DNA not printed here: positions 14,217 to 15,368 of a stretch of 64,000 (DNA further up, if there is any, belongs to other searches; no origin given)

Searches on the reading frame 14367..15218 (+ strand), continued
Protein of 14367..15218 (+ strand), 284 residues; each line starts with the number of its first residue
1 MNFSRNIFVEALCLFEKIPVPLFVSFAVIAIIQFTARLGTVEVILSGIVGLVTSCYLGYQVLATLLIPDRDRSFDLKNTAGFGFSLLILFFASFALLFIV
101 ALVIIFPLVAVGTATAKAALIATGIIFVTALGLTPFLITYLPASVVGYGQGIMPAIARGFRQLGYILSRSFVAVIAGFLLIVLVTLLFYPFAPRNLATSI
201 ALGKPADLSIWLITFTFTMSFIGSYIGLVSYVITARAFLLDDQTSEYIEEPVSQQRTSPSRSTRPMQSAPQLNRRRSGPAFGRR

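Call 70: list_cluster_members(proteins=[P0136, P0138, P0139, P0143, P0144, P0145, P0148, P0149, P0150, P0151])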
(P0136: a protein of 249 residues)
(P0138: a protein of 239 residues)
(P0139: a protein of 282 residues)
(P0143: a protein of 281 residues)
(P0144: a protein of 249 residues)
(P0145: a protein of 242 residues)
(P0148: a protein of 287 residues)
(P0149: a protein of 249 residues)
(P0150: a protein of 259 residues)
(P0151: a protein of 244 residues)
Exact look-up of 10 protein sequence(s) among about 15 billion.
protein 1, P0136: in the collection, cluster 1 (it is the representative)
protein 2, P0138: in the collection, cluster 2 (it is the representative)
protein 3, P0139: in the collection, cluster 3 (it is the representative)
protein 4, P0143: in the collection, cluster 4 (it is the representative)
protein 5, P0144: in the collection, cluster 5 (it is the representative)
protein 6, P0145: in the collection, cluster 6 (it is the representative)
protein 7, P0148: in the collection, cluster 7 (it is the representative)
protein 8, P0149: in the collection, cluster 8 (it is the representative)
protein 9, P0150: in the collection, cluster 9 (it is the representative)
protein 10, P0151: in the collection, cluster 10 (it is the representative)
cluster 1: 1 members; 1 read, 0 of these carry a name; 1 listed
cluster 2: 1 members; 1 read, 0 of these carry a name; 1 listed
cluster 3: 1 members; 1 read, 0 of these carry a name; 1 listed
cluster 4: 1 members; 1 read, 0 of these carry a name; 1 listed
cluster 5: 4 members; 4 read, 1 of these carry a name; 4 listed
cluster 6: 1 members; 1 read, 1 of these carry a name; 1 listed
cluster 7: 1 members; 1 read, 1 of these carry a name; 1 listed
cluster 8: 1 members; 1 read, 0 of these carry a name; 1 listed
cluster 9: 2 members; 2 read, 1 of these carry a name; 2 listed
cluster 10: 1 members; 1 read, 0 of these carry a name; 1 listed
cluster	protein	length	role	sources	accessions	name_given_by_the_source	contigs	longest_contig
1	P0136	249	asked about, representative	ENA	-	-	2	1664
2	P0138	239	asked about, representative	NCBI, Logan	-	-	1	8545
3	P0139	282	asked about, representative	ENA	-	-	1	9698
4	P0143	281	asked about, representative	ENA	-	-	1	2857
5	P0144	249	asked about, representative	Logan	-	-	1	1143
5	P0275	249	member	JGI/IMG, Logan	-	hypothetical protein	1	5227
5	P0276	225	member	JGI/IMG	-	-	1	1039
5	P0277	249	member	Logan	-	-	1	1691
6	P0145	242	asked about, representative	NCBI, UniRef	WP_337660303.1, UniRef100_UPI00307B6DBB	hypothetical protein [Anderseniella sp. Alg231-50] | hypothetical protein n=1 Tax=Anderseniella sp. Alg231-50 TaxID=1922226 RepID=UPI00307B6DBB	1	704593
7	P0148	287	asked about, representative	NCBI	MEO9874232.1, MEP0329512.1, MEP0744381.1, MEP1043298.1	MAG: hypothetical protein ABJM26_01160 [Anderseniella sp.]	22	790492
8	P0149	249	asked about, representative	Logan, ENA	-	-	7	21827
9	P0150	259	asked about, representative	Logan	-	-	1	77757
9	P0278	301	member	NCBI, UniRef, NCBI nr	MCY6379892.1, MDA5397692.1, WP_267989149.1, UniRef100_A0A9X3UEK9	hypothetical protein [Hoeflea prorocentri] | Uncharacterized protein n=1 Tax=Hoeflea prorocentri TaxID=1922333 RepID=A0A9X3UEK9_9HYPH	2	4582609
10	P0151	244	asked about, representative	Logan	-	-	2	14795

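Call 77: fold_search(model_id=the predicted structure, library=pdb)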
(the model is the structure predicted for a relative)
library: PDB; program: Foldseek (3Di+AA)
matches with E <= 10: 241; with E <= 0.001: 0
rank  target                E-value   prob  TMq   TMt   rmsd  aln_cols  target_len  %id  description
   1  9ocj_A                6.6e-02  0.47  0.20  0.13  16.7       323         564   13  Transporter associated with antigen processing (TAP) bound to the viral protein CPXV012 in the outward-facing open sta (released 2025-09-10)
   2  8xog_R                2.0e-01  0.23  0.16  0.17  19.2       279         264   16  Cryo-EM structure of apo-GPR30-Gq complex structure (released 2024-04-10)
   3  9n63_A                2.4e-01  0.28  0.19  0.12  16.6       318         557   14  Transporter associated with antigen processing (TAP) EQ mutant bound to ATP in the outward-facing open state (released 2025-09-03)
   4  9n64_A                2.5e-01  0.30  0.19  0.12  17.8       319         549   14  Transporter associated with antigen processing (TAP) EQ mutant bound to ATP in the outward-facing kinked state (released 2025-09-03)
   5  7xbw_R                2.9e-01  0.28  0.19  0.19  18.7       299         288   13  Cryo-EM structure of the human chemokine receptor CX3CR1 in complex with Gi1 (released 2022-07-13)
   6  9oci_A                4.0e-01  0.21  0.20  0.13  16.2       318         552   13  Transporter associated with antigen processing (TAP) bound to the viral protein rhUS6 in the outward-facing open state (released 2025-09-10)
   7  8xoh_R                4.0e-01  0.20  0.18  0.19  19.2       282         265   17  Cryo-EM structure of GPR30-Gq complex structure in the presence of E2 (released 2024-04-10)
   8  8fd1_A                4.8e-01  0.14  0.16  0.15  20.1       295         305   14  Crystal structure of photoactivated rhodopsin in complex with a nanobody (released 2023-08-30)
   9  8dwh_R                8.4e-01  0.14  0.17  0.18  20.1       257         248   13  CryoEM structure of Gq-coupled MRGPRX1 with ligand Compound-16 (released 2022-11-02)
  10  9u3q                  9.7e-01  0.14  0.15  0.09  22.6       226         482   15  Cryo-EM structure of human AC9-Gs complex (TM domain) (released 2025-06-11)
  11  9hb3_R                1.0e+00  0.12  0.17  0.14  21.6       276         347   15  cryo-EM structure of inactive human arginine-vasopressin (AVP) V2 receptor (V2R) with Mambaquaretin1 K39A (MQK39A) (released 2025-06-04)
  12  7bcw_A                1.1e+00  0.13  0.20  0.13  20.6       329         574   12  Structure of MsbA in Salipro with ADP vanadate (released 2022-01-12)
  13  8xoj_R                1.1e+00  0.12  0.18  0.18  19.6       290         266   17  Cryo-EM structure of GPR30-Gq complex structure in the presence of G-1 (released 2024-04-10)
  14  9f63                  1.1e+00  0.66  0.43  0.32   8.1       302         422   10  Crystal structure of Saccharomyces cerevisiae pH nine-sensitive protein 1 (PNS1) (released 2024-05-15)
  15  7wvw_R                1.3e+00  0.13  0.20  0.19  15.3       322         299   16  Cryo-EM structure of the human formyl peptide receptor 2 in complex with fMYFINILTL and Gi2 (released 2022-04-13)
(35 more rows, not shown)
